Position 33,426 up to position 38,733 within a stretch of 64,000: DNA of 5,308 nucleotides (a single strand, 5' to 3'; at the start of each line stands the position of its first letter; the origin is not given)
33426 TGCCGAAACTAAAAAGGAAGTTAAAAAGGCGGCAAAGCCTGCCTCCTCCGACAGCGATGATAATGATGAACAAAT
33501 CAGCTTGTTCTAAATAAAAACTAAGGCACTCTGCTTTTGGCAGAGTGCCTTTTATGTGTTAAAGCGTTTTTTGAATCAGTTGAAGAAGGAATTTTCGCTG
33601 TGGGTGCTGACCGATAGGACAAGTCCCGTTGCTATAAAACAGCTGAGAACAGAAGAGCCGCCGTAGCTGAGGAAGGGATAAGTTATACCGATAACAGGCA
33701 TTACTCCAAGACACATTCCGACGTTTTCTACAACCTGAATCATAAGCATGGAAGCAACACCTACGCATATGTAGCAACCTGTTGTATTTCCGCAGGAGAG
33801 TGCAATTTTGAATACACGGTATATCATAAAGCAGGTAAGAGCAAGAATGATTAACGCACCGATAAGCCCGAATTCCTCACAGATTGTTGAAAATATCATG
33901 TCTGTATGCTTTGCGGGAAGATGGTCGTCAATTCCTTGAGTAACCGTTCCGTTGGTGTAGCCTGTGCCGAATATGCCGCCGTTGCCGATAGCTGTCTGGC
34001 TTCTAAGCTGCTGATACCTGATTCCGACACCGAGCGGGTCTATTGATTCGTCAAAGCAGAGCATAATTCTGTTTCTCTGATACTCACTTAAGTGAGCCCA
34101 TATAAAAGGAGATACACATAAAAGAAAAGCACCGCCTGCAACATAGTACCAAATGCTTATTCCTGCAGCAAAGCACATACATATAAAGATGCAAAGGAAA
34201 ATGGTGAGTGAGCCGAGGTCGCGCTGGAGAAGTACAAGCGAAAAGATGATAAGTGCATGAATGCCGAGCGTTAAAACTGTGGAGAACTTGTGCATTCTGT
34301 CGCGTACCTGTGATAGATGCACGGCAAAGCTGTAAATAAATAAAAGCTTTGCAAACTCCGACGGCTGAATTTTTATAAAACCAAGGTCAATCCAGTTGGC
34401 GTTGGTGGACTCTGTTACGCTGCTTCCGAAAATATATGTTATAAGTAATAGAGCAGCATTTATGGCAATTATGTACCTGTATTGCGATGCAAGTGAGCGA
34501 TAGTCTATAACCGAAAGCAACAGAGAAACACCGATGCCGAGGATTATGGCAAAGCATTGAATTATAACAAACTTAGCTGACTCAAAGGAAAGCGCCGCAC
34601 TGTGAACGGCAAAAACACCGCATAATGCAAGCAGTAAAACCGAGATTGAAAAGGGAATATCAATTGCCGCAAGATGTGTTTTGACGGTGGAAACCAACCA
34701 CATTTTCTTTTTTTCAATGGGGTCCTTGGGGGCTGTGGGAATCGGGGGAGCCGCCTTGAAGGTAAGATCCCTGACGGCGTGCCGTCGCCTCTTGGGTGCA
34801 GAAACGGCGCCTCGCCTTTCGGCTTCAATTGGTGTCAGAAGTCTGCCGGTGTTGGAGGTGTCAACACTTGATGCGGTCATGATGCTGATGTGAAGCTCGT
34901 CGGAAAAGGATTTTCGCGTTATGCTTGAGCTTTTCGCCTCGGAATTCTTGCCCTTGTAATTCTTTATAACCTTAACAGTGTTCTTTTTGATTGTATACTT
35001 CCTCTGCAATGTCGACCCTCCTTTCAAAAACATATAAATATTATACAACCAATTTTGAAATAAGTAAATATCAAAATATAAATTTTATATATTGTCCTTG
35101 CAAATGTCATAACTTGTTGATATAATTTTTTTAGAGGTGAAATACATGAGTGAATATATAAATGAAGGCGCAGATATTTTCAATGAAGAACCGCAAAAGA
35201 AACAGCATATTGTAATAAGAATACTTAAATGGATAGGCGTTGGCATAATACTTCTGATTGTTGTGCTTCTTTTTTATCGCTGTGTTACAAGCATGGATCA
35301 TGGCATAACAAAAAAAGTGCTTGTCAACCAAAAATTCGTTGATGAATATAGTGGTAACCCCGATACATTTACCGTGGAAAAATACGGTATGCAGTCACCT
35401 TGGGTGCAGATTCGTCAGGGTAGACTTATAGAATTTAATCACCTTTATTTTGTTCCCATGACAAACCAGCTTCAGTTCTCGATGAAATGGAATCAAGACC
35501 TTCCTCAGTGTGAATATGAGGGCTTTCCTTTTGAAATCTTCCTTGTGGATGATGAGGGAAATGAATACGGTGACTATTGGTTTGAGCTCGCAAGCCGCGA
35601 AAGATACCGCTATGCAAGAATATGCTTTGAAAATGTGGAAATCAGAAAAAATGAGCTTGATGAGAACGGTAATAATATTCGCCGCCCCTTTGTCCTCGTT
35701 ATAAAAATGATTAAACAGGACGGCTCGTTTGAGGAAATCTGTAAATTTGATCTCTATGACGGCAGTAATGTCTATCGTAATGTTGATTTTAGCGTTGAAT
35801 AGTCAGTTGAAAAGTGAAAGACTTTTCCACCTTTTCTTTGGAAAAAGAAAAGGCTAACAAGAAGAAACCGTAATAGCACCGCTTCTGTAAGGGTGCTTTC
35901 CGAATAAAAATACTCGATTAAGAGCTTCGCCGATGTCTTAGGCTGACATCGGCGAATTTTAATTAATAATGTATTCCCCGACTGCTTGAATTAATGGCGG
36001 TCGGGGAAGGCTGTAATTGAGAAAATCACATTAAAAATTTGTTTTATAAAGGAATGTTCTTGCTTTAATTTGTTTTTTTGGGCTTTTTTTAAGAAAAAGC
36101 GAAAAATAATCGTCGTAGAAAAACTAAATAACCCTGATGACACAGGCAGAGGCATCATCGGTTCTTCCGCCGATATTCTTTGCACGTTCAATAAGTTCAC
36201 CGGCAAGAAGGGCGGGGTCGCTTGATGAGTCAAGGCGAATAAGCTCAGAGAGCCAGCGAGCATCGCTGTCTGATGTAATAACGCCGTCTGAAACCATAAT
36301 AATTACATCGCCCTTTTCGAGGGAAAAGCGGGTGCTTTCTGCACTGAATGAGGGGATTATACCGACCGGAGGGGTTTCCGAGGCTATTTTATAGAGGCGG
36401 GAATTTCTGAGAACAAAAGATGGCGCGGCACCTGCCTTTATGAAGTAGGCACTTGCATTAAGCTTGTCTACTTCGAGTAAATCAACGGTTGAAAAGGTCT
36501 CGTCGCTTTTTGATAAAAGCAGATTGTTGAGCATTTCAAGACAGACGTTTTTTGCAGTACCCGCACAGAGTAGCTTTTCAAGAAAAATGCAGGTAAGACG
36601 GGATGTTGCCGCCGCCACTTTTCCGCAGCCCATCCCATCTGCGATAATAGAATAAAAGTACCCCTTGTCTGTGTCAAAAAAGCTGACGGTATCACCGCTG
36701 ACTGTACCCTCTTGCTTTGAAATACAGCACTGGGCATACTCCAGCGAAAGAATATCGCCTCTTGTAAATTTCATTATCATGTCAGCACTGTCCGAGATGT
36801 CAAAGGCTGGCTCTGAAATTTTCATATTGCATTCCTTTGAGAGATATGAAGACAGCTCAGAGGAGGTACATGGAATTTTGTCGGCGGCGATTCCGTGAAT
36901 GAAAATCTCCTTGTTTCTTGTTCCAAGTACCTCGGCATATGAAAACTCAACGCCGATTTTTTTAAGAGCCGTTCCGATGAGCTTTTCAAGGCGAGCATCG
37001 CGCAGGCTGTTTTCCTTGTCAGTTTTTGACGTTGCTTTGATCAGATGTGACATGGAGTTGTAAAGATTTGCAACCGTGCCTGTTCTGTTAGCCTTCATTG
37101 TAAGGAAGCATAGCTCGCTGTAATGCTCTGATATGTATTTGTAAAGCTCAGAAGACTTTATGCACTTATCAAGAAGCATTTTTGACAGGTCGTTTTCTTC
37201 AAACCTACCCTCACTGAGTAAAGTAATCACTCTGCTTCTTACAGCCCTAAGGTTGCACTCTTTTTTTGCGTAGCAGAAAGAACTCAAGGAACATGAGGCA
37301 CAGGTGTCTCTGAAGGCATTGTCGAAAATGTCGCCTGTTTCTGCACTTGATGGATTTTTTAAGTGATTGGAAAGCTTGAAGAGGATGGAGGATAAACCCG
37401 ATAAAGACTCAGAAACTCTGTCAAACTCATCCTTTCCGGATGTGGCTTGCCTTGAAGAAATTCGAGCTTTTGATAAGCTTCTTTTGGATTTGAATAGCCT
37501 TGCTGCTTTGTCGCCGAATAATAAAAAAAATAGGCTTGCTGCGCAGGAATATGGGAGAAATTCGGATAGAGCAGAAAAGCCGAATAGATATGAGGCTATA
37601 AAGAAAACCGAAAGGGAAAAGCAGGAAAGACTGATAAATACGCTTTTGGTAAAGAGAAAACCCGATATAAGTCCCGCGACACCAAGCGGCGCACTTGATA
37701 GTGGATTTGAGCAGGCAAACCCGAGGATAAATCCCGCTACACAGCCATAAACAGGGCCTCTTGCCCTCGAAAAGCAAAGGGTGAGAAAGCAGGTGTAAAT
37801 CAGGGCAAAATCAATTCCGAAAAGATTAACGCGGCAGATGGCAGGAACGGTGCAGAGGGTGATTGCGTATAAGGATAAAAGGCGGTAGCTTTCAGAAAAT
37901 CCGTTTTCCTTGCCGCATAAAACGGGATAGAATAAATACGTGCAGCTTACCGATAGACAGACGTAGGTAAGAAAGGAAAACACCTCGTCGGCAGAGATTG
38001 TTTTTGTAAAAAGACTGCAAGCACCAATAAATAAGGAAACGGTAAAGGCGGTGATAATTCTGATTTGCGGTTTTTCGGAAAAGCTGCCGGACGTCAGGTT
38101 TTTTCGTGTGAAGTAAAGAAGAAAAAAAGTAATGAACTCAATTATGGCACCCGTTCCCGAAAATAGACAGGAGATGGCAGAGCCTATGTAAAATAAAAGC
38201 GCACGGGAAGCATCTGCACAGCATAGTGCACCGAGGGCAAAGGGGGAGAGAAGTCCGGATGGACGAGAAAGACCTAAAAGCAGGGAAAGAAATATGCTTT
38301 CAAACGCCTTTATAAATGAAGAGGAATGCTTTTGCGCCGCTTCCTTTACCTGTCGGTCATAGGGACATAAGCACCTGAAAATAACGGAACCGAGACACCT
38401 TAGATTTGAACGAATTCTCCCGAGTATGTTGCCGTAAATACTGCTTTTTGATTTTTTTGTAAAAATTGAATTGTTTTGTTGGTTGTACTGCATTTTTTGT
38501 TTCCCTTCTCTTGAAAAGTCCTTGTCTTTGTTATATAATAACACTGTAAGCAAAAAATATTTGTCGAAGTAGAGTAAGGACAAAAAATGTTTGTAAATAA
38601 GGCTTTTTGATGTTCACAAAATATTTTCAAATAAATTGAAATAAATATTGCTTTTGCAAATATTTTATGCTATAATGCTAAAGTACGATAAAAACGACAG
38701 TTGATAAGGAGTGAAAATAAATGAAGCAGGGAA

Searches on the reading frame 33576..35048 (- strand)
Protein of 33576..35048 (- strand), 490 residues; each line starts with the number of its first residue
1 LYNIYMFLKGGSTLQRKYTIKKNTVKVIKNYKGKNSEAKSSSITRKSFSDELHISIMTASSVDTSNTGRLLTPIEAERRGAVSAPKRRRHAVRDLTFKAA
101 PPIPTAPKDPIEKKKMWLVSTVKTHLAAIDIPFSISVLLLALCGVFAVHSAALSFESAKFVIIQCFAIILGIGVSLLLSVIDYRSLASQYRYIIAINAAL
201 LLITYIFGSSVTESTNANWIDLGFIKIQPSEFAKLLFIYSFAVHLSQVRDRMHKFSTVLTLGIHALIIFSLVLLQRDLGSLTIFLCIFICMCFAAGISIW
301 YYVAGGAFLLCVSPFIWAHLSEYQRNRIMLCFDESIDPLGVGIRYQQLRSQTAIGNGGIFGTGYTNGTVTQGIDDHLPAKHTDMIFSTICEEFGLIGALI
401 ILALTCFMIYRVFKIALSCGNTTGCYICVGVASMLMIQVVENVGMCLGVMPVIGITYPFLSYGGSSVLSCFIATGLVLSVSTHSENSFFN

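Call 11: search_protein_families(library=pfam, proteins=[window:33576-35048:-], max_evalue=0.001)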
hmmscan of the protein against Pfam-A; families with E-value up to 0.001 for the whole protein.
window:33576-35048:- (490 aa): 1 family
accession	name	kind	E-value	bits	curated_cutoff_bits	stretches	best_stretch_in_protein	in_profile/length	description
PF01098.24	FTSW_RODA_SPOVE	-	4.5e-77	259.9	26.4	1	135-485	6-355/356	Cell cycle protein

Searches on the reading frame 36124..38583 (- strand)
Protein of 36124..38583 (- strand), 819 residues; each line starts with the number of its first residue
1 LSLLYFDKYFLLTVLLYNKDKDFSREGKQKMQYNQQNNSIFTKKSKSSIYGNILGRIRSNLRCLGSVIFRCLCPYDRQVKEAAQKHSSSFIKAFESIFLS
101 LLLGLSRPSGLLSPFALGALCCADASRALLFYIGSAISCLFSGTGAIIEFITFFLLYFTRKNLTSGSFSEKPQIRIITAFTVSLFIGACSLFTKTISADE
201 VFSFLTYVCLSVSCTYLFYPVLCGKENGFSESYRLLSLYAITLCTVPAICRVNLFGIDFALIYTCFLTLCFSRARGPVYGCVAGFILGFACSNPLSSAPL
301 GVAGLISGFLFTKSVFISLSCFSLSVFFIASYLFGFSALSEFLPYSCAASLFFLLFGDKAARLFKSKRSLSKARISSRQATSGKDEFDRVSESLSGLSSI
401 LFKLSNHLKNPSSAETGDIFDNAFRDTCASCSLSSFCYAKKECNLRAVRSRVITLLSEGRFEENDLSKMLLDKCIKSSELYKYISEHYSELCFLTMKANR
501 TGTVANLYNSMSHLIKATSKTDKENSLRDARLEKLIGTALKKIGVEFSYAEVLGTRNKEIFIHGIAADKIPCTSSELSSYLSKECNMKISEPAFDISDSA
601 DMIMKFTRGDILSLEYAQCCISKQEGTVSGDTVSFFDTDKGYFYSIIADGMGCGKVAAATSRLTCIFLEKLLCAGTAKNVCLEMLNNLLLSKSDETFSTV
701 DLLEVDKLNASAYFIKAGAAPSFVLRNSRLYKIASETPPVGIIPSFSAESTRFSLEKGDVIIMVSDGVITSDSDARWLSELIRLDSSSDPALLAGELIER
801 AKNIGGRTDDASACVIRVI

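Call 11: search_protein_families(library=pfam, proteins=[window:36124-38583:-], max_evalue=0.001)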
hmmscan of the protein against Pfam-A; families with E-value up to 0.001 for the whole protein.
window:36124-38583:- (819 aa): 2 families
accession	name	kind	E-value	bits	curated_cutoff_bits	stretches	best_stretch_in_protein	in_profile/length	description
PF07228.17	SpoIIE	-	5.5e-26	92.1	25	1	641-818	3-191/192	Stage II sporulation protein E (SpoIIE)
PF19732.4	SpoIIE_N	-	1.1e-06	27.9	27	1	88-553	36-526/605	Stage II sporulation protein E N-terminal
